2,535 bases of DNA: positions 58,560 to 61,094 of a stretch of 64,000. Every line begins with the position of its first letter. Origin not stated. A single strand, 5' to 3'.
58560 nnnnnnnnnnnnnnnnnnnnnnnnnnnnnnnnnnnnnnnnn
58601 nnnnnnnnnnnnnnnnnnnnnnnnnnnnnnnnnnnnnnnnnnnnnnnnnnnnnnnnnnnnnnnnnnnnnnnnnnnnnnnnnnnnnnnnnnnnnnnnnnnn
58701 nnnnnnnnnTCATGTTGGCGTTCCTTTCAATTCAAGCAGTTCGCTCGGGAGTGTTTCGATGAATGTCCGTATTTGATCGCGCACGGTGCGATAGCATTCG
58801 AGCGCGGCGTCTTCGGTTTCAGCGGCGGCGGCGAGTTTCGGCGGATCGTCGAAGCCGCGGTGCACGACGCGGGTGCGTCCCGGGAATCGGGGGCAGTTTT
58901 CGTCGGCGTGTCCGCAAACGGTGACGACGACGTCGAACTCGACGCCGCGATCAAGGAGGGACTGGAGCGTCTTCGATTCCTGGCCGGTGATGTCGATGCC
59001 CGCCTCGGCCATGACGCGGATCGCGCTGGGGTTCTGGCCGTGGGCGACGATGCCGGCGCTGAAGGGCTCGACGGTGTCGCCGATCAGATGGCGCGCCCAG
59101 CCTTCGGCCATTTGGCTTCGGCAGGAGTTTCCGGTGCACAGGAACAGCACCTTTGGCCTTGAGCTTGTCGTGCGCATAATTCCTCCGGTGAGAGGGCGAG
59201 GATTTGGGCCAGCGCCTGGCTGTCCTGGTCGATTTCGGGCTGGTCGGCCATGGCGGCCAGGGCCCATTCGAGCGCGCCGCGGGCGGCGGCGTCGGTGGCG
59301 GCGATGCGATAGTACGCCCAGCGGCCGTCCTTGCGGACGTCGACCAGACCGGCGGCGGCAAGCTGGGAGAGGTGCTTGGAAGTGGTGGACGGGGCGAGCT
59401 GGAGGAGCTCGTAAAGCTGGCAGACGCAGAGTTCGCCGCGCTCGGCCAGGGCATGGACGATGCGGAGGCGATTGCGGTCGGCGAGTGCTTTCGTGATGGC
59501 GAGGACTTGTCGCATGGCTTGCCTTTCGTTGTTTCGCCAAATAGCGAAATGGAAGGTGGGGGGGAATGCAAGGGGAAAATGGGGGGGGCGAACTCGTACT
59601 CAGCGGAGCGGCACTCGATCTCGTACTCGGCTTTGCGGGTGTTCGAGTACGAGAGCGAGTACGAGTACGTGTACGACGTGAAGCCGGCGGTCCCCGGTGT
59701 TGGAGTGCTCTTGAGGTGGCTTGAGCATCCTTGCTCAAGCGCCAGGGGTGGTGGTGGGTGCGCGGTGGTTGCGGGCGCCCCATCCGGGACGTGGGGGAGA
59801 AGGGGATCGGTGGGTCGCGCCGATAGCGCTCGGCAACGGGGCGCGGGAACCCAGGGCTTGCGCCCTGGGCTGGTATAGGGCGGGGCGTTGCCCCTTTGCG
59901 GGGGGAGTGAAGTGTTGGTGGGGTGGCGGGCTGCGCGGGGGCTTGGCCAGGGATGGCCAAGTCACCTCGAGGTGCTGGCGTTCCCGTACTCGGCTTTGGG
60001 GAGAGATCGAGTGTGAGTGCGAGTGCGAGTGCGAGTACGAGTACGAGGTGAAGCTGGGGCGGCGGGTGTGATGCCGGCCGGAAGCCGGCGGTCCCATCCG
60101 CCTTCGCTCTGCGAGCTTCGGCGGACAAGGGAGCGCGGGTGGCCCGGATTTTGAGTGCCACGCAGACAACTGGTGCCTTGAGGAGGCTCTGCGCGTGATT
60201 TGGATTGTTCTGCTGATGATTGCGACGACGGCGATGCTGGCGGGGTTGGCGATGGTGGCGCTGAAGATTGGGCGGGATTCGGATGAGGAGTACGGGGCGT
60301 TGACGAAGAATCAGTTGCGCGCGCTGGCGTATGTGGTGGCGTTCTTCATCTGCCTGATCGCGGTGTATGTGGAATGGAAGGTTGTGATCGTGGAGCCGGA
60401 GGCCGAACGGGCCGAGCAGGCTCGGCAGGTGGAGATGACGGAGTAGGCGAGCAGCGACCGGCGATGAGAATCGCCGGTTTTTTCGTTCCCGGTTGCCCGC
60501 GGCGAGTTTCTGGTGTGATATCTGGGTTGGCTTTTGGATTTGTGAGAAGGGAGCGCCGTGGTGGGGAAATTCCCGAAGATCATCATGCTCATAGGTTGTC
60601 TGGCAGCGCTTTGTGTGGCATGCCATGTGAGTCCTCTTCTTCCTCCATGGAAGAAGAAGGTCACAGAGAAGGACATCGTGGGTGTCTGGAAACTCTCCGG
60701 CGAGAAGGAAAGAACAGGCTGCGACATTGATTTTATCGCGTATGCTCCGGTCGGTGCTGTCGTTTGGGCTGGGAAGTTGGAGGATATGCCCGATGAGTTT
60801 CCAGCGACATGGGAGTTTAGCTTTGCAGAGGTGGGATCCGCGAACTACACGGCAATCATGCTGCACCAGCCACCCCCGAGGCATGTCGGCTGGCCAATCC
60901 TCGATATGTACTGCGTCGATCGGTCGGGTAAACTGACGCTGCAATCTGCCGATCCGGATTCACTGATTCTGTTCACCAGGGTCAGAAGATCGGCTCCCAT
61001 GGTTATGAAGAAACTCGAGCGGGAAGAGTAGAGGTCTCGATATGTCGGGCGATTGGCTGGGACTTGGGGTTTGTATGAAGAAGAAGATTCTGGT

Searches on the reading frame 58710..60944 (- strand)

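Call 19: search_protein_families(library=pfam, proteins=[window:58710-60944:-], max_evalue=0.001)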
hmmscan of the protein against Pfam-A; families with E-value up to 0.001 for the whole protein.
window:58710-60944:- (744 aa): 1 family
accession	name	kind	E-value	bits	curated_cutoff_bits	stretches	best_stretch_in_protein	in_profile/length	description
PF01451.26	LMWPc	-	3.7e-14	53.6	23.2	1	599-693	1-104/144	Low molecular weight phosphotyrosine protein phosphatase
